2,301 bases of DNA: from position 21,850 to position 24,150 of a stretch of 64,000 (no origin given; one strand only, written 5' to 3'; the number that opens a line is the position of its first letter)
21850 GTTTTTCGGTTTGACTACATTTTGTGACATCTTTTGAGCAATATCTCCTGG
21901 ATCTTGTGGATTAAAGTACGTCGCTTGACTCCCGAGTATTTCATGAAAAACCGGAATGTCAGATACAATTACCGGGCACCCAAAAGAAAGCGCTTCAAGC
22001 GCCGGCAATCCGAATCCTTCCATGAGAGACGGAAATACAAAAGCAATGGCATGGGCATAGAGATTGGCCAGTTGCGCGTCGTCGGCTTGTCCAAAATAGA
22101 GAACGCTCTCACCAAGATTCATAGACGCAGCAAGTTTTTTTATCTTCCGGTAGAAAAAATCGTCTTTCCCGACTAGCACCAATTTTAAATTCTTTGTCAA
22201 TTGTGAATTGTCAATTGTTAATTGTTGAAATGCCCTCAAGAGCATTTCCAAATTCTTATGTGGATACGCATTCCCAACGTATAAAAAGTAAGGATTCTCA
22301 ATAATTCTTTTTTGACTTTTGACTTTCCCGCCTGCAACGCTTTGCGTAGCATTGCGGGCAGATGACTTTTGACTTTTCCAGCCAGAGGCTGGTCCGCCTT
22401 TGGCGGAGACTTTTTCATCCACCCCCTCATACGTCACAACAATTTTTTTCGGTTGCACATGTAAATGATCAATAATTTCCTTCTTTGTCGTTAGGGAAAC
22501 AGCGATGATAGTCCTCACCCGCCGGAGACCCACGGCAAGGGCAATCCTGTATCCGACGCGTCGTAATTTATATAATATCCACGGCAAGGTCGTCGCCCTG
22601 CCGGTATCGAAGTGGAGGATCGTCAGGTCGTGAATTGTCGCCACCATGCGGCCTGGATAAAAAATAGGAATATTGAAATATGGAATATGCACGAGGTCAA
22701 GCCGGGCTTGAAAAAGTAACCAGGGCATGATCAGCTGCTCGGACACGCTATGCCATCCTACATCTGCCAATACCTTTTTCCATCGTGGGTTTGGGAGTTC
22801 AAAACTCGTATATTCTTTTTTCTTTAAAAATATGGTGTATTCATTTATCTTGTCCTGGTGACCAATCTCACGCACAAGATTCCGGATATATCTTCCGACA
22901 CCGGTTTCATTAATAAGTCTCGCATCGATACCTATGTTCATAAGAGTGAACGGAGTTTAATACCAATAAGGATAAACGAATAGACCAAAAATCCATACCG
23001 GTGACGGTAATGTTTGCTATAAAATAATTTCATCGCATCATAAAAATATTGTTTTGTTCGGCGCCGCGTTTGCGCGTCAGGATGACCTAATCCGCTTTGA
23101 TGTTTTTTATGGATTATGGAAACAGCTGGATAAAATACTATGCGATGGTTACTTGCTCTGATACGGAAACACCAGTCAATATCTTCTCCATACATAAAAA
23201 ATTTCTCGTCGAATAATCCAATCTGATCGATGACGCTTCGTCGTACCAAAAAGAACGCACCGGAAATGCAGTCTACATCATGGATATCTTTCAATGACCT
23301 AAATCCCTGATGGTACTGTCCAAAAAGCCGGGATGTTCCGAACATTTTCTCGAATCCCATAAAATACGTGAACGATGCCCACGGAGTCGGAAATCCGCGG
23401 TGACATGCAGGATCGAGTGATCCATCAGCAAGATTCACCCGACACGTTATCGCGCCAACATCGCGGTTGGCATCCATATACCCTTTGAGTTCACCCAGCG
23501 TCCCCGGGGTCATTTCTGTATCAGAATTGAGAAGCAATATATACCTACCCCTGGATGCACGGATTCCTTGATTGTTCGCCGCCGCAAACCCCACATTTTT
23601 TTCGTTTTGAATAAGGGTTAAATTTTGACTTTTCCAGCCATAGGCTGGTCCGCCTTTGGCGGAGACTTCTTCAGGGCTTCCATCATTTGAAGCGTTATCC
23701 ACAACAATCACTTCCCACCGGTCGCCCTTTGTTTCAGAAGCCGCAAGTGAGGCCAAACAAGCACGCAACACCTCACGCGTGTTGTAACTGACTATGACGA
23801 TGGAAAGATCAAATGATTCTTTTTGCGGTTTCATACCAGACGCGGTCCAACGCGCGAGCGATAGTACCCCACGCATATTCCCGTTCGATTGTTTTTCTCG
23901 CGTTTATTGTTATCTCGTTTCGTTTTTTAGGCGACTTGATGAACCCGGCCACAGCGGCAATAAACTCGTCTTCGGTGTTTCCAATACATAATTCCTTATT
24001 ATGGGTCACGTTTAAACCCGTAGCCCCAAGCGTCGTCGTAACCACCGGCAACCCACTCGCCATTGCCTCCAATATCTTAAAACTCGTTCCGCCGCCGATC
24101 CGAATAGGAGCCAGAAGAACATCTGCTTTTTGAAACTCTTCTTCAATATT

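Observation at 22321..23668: Structured double-hairpin repeat element inserted in-frame into two different adjacent glycosyltransferase genes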

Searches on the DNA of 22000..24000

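Call 14: search_rna_families(source=window, start=22000, end=24000, threshold=evalue, max_evalue=10)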
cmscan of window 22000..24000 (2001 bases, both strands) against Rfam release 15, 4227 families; matches with E-value up to 10: 3.
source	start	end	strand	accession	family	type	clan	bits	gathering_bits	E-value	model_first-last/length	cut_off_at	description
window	22989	23023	+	RF01347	CRISPR-DR37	Gene; CRISPR;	-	18.6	40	5.2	1-35/35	no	CRISPR RNA direct repeat element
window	23935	23973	+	RF01782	ASpks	Gene; antisense;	-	16.1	52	8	1-75/75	no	ASpks TB sRNA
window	22819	22881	-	RF02842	RefA1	Gene; sRNA;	-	14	94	6.4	1-222/222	no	Enterococcus sRNA A1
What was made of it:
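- Tried and rejected: Nothing matched at the repeats in 22000-24000 at E up to 10 (call 14).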
